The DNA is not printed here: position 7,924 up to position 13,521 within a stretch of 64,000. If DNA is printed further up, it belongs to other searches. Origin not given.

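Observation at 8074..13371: Single 1765-aa ORF that is a head-to-tail fusion of three GT-C (ArnT/PMT-like) glycosyltransferase modules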

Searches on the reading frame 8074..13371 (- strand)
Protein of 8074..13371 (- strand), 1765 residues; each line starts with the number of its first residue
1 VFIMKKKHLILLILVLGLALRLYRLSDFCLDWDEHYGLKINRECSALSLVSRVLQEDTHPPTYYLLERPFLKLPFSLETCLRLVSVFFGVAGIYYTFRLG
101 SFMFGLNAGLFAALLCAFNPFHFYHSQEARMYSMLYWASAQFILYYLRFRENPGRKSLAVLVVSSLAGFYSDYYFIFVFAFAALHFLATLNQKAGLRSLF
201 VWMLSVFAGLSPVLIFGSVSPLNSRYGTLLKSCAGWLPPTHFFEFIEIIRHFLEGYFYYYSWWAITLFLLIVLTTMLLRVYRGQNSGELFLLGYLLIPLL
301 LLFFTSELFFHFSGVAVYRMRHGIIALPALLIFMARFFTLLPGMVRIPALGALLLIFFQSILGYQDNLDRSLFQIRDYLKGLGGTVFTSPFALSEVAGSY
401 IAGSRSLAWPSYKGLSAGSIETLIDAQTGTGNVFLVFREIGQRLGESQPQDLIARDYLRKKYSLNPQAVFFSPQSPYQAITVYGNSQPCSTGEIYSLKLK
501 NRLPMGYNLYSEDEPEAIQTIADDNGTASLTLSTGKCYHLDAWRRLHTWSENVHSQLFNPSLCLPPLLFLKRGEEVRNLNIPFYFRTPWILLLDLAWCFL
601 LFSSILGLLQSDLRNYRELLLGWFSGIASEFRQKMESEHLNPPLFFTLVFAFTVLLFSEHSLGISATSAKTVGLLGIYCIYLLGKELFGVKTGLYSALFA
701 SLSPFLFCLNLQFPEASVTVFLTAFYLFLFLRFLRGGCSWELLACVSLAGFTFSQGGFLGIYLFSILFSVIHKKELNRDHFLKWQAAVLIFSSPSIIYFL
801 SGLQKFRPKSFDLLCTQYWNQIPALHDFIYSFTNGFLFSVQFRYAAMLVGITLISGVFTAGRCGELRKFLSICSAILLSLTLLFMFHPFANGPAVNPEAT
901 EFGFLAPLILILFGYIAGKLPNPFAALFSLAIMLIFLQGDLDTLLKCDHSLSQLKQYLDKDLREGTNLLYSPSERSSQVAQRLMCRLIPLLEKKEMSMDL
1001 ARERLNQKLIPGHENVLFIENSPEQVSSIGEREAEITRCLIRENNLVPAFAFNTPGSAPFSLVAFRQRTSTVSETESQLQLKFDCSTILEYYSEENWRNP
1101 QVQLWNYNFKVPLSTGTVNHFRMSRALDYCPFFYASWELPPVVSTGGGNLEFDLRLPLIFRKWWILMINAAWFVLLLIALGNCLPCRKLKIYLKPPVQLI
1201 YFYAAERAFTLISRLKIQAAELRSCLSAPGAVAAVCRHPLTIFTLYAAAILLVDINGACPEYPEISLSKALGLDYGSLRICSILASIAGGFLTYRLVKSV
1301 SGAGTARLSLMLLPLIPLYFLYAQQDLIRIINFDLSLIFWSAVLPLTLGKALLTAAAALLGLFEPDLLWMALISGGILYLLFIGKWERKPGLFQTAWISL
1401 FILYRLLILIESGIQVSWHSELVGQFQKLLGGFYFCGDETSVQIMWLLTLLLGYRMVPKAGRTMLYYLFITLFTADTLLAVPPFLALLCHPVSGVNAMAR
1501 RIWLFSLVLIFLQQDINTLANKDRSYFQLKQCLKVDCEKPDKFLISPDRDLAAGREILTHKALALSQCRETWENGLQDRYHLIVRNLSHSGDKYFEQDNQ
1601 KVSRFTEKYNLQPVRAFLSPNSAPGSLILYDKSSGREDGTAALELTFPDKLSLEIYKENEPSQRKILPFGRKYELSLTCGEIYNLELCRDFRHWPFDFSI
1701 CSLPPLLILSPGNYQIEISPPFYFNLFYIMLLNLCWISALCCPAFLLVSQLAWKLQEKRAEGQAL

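Call 6: search_protein_families(library=pfam, proteins=[window:8074-13371:-], max_evalue=1)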
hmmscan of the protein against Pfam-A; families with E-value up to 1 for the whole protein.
window:8074-13371:- (1765 aa): 1 family
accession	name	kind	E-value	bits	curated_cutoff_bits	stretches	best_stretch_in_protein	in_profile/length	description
PF13231.12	PMT_2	-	5.1e-13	50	26.1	2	643-797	3-159/160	Dolichyl-phosphate-mannose-protein mannosyltransferase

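Call 7: search_protein_families(library=ncbifam, proteins=[window:8074-13371:-], max_evalue=1)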
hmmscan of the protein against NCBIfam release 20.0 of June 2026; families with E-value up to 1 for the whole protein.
window:8074-13371:- (1765 aa): 1 family
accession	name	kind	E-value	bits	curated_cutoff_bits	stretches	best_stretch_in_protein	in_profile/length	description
TIGR02736.1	cbb3_Q_epsi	equivalog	0.053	13.1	61.55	1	260-288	2-30/56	cytochrome c oxidase, cbb3-type, CcoQ subunit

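Call 10: find_homologous_proteins(query=window:8074-13371:-, max_evalue=0.00001)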
Query window:8074-13371:- (1765 aa): 5 proteins with E <= 0.00001 among 8000 candidates.
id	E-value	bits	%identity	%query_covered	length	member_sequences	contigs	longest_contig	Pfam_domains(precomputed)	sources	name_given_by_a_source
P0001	0.0e+0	4016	100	100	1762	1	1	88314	PF13231.13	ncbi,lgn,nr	ncbi:MAG: glycosyltransferase family 39 protein [Candidatus Wallbacteria bacterium]|nr:glycosyltrans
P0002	1.4e-13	67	34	9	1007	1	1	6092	PF13231.13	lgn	-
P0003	1.5e-11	61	31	5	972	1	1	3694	PF13231.13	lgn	-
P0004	1.9e-6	44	35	10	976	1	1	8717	PF13231.13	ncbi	ncbi:MAG: glycosyltransferase family 39 protein [Litorilinea sp.]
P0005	5.0e-6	42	35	7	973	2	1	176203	PF13231.13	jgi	jgi:hypothetical protein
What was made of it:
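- Tried and rejected: The word-indexed protein search with the whole protein found only the protein itself and four weak hits (call 10).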

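Call 11: find_encoding_contigs(protein=P0001, flank=10000, max_places=6)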
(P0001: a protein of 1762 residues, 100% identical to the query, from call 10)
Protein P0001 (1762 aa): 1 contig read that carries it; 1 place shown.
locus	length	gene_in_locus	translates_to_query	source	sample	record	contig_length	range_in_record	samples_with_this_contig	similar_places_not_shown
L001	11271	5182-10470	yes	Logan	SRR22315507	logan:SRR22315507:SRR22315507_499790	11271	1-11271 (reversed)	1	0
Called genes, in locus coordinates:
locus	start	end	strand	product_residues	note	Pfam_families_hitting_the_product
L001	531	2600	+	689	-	PF02985:HEAT (faint), PF13646:HEAT_2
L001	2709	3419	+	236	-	PF00535:Glycos_transf_2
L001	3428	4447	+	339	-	PF00288:GHMP_kinases_N, PF08544:GHMP_kinases_C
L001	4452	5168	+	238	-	PF00483:NTP_transferase, PF12804:NTP_transf_3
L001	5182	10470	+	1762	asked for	PF13231:PMT_2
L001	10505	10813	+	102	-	-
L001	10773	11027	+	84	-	-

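Call 33: list_cluster_members(proteins=[P0001, P0067, P0068, P0069, P0006, P0070, P0071])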
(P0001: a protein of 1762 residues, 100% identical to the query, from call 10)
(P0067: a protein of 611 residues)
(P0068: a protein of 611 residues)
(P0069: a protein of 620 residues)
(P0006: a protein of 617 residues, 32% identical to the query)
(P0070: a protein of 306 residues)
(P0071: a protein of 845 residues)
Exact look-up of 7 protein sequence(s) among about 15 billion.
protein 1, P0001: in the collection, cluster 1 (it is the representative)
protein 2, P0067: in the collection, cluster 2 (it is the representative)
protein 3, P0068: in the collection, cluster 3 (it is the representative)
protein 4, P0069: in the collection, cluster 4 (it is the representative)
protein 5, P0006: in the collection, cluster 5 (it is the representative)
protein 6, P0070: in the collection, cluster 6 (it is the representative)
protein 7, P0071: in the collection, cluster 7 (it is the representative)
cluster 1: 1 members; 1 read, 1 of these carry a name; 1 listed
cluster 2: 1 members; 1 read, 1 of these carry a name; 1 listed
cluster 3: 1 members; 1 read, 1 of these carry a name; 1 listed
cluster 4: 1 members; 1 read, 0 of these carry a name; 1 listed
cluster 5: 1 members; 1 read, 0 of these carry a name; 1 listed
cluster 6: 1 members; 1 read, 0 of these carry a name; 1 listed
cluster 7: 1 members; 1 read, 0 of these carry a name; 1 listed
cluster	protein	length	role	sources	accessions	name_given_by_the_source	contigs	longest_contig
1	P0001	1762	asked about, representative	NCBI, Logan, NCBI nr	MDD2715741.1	MAG: glycosyltransferase family 39 protein [Candidatus Wallbacteria bacterium] | glycosyltransferase family 39 protein [Candidatus Wallbacteria bacterium]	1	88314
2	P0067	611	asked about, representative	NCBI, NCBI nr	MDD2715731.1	MAG: glycosyltransferase family 39 protein [Candidatus Wallbacteria bacterium] | glycosyltransferase family 39 protein [Candidatus Wallbacteria bacterium]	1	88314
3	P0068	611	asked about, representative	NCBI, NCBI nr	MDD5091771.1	MAG: glycosyltransferase family 39 protein [Candidatus Wallbacteria bacterium] | glycosyltransferase family 39 protein [Candidatus Wallbacteria bacterium]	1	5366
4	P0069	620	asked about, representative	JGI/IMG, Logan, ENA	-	-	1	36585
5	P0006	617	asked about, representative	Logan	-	-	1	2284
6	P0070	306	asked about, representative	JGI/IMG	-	-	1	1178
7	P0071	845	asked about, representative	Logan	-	-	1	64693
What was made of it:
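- Checked: The identical protein is NCBI MDD2715741.1, named 'MAG: glycosyltransferase family 39 protein [Candidatus Wallbacteria bacterium]' (calls 10, 33).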
